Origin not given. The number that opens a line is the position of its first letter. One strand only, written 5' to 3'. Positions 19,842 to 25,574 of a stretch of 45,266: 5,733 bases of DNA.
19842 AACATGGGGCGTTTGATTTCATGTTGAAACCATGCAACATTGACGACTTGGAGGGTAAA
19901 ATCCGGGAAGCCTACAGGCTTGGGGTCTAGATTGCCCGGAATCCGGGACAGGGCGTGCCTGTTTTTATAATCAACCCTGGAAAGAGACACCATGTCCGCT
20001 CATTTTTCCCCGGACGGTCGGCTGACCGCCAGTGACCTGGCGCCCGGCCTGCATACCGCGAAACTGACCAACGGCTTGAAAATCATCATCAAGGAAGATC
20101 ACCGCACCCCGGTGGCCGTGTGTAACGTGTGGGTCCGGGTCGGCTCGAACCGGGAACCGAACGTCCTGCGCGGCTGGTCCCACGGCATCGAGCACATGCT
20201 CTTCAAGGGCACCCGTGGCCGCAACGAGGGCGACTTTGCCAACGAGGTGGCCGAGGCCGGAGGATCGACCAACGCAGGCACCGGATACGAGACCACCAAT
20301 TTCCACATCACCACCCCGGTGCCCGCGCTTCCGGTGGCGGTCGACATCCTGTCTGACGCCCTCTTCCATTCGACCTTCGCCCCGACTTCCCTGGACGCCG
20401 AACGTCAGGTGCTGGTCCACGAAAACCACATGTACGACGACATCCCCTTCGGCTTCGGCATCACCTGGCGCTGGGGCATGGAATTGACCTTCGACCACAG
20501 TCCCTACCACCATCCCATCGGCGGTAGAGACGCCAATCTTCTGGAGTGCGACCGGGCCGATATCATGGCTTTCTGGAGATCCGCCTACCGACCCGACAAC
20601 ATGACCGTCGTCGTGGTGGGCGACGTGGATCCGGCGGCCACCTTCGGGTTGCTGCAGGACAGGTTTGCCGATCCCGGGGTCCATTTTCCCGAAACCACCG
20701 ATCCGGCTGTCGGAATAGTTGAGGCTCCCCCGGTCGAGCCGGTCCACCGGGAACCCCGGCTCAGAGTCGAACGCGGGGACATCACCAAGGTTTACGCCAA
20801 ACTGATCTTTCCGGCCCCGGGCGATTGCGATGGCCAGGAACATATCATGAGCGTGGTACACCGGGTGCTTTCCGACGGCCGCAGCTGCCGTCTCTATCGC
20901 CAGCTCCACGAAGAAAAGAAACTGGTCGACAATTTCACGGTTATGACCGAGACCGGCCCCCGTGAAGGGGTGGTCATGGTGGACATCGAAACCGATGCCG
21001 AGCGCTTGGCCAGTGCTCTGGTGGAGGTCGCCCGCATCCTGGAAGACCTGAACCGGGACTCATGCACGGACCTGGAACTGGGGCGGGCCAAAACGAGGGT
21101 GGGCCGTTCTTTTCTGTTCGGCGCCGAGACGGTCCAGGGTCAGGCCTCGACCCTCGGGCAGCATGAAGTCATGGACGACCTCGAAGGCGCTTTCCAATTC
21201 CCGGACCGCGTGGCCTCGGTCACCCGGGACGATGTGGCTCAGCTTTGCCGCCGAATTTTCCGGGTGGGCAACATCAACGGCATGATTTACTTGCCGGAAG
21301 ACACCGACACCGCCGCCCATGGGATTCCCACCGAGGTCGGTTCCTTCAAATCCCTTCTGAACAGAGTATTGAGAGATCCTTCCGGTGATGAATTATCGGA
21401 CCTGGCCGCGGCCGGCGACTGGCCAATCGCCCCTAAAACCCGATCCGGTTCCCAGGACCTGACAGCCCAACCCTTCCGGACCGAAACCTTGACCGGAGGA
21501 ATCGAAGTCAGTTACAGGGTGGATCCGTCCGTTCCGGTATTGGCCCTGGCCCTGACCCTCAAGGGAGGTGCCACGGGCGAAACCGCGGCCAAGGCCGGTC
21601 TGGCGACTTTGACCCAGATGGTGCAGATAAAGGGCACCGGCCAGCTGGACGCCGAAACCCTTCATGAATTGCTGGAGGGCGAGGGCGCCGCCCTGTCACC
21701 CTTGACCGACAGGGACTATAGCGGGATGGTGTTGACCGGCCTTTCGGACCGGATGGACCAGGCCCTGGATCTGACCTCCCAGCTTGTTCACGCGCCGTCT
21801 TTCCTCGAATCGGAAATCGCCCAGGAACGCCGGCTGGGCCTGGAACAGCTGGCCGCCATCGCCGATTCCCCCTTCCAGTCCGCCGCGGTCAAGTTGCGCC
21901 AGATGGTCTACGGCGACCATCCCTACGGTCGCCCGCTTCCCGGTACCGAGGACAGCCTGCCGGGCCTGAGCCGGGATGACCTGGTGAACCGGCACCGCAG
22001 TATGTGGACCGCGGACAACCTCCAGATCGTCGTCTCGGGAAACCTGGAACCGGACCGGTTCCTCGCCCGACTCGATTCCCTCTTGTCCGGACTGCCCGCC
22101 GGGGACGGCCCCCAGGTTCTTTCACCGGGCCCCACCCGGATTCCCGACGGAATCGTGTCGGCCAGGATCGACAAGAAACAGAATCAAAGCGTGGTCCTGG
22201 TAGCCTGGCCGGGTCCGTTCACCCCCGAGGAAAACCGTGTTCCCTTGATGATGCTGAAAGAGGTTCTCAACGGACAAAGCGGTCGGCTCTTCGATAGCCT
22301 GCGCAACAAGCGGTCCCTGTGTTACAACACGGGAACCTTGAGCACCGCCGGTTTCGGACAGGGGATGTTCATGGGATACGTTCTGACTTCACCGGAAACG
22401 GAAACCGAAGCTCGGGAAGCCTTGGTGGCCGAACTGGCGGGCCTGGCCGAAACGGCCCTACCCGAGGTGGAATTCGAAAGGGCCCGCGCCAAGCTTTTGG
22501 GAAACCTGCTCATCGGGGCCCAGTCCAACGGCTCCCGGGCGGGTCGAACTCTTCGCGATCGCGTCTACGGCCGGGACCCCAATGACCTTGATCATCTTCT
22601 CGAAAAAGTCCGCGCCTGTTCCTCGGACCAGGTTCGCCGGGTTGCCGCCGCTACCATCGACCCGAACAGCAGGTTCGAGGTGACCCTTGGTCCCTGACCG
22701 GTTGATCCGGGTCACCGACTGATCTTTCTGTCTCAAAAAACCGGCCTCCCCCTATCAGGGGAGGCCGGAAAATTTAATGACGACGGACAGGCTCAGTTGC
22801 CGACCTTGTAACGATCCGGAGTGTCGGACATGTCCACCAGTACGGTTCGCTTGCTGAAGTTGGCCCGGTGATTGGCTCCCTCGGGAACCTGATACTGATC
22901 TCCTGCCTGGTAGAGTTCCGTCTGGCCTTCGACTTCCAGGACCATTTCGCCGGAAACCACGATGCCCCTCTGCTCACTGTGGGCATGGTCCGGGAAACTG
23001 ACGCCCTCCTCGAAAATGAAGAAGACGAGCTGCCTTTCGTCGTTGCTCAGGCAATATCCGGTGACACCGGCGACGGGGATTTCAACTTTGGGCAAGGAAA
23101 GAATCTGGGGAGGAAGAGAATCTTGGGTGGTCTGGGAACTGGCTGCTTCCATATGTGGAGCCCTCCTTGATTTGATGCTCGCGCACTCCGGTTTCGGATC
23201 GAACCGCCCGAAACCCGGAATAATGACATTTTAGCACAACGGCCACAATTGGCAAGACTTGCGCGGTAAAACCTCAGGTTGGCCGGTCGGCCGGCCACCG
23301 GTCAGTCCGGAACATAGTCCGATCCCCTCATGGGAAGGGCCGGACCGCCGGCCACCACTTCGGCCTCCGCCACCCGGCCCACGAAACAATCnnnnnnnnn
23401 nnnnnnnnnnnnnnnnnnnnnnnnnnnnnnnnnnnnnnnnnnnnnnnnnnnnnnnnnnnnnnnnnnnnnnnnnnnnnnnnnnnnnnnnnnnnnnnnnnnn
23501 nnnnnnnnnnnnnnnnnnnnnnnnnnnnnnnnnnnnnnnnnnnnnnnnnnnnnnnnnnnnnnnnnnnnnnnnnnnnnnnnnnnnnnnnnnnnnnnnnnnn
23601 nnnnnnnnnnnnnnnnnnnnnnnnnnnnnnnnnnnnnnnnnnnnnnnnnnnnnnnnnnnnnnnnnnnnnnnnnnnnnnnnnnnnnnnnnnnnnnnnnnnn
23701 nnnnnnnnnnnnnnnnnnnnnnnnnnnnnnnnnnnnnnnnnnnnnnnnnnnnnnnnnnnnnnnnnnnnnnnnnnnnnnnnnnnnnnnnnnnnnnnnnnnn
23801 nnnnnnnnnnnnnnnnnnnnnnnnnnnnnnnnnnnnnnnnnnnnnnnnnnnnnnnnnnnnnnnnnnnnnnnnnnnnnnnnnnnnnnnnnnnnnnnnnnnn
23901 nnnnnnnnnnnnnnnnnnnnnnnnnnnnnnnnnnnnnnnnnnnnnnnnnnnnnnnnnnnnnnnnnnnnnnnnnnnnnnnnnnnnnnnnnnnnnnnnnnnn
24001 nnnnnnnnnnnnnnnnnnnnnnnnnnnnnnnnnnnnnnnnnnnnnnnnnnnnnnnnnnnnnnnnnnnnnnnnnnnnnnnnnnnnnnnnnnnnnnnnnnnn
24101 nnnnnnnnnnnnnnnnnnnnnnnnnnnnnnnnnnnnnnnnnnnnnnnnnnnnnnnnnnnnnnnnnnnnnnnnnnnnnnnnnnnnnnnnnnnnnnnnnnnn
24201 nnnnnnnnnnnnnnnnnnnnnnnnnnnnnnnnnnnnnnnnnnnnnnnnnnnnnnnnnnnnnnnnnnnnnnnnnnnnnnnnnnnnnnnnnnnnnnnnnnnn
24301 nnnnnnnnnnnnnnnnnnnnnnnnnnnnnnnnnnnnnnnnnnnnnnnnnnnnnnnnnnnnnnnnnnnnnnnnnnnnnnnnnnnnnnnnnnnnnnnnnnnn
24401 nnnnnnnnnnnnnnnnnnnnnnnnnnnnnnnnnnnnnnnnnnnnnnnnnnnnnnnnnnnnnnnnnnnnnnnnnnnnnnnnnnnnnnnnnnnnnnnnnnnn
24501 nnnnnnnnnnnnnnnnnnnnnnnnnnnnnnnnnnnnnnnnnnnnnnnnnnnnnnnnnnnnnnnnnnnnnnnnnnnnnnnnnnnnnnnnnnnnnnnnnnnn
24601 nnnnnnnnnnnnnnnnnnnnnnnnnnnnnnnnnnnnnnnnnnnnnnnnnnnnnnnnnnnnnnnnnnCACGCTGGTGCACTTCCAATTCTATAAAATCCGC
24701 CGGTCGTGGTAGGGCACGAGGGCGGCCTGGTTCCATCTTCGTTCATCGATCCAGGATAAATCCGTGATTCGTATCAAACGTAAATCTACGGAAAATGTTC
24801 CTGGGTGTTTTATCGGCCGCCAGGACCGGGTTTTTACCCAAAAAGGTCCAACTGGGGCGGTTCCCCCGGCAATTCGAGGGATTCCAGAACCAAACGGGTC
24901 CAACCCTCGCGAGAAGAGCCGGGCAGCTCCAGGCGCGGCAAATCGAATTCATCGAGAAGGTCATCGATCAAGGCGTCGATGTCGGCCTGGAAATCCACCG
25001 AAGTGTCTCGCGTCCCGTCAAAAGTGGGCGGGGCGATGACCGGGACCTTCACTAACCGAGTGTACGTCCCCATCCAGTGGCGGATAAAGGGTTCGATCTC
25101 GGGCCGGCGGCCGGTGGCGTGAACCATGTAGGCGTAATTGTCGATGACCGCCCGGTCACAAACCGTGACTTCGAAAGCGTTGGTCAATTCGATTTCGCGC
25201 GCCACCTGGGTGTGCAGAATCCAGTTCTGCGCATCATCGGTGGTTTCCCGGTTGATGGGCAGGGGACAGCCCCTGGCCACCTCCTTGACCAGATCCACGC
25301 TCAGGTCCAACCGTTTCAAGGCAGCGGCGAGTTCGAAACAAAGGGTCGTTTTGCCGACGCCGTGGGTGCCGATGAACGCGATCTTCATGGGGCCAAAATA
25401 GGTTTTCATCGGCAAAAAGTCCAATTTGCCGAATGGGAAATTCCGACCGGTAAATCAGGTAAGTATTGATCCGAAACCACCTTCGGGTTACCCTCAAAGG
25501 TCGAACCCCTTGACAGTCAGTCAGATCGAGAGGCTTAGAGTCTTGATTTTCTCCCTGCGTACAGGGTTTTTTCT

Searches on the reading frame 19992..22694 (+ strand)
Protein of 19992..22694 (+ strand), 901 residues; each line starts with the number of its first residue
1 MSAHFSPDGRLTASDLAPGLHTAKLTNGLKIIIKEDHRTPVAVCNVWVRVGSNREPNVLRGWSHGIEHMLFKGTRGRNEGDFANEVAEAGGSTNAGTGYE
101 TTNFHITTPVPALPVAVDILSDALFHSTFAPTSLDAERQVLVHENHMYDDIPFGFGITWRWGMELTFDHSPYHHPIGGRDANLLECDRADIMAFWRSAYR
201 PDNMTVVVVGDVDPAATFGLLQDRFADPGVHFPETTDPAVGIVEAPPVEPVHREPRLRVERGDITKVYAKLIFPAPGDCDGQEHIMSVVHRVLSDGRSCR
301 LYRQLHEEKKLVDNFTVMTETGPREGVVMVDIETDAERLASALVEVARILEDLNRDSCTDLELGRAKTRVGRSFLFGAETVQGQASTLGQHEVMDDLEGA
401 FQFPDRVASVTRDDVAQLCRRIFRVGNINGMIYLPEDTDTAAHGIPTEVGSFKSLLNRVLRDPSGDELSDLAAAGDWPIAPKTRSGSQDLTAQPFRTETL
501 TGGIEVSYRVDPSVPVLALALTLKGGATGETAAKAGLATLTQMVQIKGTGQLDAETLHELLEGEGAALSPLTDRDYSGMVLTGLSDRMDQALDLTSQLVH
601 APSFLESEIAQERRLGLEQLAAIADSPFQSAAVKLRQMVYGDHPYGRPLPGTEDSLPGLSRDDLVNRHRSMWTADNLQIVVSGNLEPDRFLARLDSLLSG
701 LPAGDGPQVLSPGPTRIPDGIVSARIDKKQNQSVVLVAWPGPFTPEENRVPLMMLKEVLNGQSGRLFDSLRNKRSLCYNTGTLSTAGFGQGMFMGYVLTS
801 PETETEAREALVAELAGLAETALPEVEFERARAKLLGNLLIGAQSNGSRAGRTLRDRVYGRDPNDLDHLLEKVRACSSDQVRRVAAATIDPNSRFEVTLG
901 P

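Call 3: search_protein_families(library=pfam, proteins=[window:19992-22694:+], max_evalue=0.01)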
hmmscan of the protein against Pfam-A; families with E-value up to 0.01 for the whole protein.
window:19992-22694:+ (901 aa): 2 families
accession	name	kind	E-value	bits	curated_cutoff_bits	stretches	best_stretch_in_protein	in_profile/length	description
PF05193.26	Peptidase_M16_C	-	3.8e-49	167.4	23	2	659-835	2-181/181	Peptidase M16 inactive domain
PF00675.25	Peptidase_M16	-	2.7e-39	134.9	22.3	2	31-149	2-120/149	Insulinase (Peptidase family M16)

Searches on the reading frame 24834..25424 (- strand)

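Call 15: search_protein_families(library=pfam, proteins=[window:24834-25424:-], max_evalue=0.001)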
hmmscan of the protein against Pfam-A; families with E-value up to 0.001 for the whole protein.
window:24834-25424:- (196 aa): 3 families
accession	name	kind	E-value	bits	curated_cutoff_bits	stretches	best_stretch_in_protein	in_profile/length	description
PF13521.12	AAA_28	-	2.6e-14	54.2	27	1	14-170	1-160/164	AAA domain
PF13238.12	AAA_18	-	7.2e-05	23.7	29.4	1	15-52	1-34/128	AAA domain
PF01656.29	CbiA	-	0.00062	20.2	25.4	1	21-55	8-41/125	CobQ/CobB/MinD/ParA nucleotide binding domain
